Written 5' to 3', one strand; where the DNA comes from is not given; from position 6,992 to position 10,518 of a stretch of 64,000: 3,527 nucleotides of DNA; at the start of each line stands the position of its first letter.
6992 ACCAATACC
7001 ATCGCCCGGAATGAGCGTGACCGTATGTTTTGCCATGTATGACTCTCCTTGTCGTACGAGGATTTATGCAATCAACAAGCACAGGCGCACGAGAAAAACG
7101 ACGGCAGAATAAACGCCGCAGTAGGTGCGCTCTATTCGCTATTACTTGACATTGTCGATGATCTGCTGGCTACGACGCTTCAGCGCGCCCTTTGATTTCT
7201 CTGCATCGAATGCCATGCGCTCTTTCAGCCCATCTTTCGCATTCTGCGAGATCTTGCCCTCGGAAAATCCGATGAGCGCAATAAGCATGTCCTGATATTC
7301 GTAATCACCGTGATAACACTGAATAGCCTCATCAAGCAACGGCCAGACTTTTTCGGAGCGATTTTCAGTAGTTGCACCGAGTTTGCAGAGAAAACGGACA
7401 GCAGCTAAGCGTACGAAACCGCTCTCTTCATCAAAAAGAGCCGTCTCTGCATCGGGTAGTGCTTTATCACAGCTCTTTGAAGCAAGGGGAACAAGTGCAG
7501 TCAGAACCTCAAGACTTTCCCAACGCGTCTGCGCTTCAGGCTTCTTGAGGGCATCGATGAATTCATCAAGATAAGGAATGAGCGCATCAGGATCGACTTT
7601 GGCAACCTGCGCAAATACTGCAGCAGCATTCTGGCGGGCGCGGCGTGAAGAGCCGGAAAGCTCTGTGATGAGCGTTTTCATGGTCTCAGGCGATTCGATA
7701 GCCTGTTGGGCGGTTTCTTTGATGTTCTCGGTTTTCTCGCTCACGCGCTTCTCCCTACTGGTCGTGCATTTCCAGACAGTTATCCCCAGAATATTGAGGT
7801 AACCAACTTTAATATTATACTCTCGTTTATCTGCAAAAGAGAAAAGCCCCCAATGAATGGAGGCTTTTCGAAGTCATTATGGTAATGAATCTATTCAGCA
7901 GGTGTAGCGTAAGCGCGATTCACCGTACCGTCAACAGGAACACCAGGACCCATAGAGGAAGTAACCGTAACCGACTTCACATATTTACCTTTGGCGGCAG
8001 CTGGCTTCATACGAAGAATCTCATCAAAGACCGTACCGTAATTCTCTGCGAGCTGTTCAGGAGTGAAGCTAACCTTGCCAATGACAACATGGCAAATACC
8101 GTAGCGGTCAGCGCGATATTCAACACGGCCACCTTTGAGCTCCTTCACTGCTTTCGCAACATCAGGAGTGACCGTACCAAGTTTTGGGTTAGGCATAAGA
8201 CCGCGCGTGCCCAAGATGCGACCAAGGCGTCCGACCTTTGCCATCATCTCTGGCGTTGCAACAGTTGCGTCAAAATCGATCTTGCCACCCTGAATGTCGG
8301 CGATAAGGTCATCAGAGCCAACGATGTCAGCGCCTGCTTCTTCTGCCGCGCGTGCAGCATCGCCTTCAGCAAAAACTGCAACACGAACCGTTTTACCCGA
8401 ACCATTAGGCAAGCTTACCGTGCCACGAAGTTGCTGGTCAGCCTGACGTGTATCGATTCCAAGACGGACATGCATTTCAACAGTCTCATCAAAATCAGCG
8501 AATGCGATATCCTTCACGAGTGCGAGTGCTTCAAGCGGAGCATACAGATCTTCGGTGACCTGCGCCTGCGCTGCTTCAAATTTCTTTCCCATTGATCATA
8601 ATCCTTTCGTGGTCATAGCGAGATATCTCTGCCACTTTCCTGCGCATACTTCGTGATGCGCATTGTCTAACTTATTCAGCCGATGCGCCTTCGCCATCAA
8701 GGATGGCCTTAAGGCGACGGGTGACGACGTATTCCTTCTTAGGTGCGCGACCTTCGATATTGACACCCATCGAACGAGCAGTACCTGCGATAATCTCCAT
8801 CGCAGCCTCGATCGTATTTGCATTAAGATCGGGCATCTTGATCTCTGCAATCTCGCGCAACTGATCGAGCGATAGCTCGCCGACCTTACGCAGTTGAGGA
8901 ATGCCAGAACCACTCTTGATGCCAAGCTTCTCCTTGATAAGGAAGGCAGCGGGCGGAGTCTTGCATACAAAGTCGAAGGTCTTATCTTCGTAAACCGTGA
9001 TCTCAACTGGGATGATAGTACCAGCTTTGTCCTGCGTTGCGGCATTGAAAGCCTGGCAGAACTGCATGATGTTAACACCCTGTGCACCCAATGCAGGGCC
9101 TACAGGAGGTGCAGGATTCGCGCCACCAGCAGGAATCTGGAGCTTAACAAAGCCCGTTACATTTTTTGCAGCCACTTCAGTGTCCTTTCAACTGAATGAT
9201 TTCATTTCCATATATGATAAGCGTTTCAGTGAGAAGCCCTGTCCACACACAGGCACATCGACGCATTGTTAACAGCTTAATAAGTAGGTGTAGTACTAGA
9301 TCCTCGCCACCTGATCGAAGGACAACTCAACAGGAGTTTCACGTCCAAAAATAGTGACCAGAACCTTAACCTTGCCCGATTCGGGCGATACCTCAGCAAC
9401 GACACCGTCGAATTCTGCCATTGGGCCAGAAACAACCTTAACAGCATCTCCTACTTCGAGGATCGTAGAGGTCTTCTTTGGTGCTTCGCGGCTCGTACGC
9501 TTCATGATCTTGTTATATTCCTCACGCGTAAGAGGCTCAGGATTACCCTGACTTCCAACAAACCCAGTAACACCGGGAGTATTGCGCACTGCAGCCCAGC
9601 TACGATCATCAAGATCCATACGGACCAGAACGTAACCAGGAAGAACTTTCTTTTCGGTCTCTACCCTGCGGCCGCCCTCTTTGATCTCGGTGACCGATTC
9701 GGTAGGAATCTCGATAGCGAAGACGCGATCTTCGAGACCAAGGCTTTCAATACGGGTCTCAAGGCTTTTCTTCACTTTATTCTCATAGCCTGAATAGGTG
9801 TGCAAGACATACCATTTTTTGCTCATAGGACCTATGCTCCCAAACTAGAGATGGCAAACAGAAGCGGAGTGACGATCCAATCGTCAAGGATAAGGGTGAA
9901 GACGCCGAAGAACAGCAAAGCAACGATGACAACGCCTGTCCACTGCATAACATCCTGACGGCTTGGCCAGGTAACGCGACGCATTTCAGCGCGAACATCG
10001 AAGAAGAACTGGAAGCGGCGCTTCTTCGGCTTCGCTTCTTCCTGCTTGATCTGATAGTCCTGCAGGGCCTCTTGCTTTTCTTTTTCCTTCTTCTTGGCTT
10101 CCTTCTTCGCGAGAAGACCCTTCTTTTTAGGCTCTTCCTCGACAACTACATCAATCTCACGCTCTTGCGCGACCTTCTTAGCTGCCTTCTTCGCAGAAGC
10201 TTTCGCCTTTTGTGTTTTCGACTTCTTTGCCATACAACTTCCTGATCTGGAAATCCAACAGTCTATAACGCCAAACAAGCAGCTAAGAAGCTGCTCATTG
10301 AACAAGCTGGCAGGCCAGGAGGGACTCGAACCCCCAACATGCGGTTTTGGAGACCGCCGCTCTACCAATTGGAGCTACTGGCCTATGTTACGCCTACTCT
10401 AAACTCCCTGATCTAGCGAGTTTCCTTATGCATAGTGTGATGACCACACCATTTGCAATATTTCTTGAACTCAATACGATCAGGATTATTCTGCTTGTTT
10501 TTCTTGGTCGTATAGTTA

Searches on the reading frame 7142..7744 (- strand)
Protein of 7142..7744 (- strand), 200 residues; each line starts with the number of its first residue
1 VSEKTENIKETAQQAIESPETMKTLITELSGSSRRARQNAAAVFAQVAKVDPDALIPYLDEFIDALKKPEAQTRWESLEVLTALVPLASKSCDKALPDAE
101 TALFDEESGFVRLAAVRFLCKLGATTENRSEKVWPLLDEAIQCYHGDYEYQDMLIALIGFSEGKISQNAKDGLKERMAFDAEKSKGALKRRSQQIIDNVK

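Call 5: search_protein_families(library=pfam, proteins=[window:7142-7744:-], max_evalue=0.01)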
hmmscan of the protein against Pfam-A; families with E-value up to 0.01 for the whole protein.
window:7142-7744:- (200 aa): 2 families
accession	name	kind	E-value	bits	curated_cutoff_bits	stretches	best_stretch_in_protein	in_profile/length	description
PF12717.13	Cnd1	-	0.0055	17.2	26.4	0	14-92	52-131/162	non-SMC mitotic condensation complex subunit 1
PF13513.12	HEAT_EZ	-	0.0087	17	27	0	36-66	3-33/55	HEAT-like repeat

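Call 6: search_protein_families(library=ncbifam, proteins=[window:7142-7744:-], max_evalue=0.01)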
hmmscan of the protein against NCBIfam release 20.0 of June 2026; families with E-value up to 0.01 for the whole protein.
window:7142-7744:- (200 aa): 0 families

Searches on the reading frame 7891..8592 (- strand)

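Call 30: search_protein_families(library=pfam, proteins=[window:7891-8592:-], max_evalue=0.001)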
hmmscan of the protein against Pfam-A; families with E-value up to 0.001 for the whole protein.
window:7891-8592:- (233 aa): 1 family
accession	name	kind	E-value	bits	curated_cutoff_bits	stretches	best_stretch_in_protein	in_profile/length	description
PF00687.26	Ribosomal_L1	-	5.7e-67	225.6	32.2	1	27-216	2-198/198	Ribosomal protein L1p/L10e family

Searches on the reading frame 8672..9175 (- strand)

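Call 30: search_protein_families(library=pfam, proteins=[window:8672-9175:-], max_evalue=0.001)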
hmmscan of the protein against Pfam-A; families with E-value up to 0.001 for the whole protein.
window:8672-9175:- (167 aa): 2 families
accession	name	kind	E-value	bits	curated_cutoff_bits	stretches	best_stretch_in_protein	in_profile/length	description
PF03946.19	Ribosomal_L11_N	-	1e-28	99.3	32.9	1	10-67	1-58/58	Ribosomal protein L11, N-terminal domain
PF00298.24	Ribosomal_L11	-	4.3e-28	98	21.4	1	72-140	1-69/69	Ribosomal protein L11, RNA binding domain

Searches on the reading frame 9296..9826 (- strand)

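Call 30: search_protein_families(library=pfam, proteins=[window:9296-9826:-], max_evalue=0.001)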
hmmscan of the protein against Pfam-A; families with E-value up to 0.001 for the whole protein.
window:9296-9826:- (176 aa): 2 families
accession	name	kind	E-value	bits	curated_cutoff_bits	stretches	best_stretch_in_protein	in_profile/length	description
PF02357.24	NusG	-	4.7e-30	104.4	22.2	1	3-108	1-93/93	Transcription termination factor nusG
PF00467.35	KOW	-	0.00018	21.6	22.3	1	125-155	1-29/32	KOW motif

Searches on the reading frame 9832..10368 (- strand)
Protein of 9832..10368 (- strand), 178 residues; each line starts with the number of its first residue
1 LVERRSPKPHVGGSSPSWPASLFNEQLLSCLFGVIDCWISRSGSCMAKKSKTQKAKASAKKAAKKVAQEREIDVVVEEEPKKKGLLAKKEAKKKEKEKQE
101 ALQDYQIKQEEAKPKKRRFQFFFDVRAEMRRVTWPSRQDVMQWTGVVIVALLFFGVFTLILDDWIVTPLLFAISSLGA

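Call 30: search_protein_families(library=pfam, proteins=[window:9832-10368:-], max_evalue=0.001)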
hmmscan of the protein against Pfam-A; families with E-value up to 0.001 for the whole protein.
window:9832-10368:- (178 aa): 1 family
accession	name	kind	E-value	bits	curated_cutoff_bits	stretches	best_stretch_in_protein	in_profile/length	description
PF00584.25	SecE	-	1.2e-14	54.4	22.7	1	120-162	2-44/55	SecE/Sec61-gamma subunits of protein translocation complex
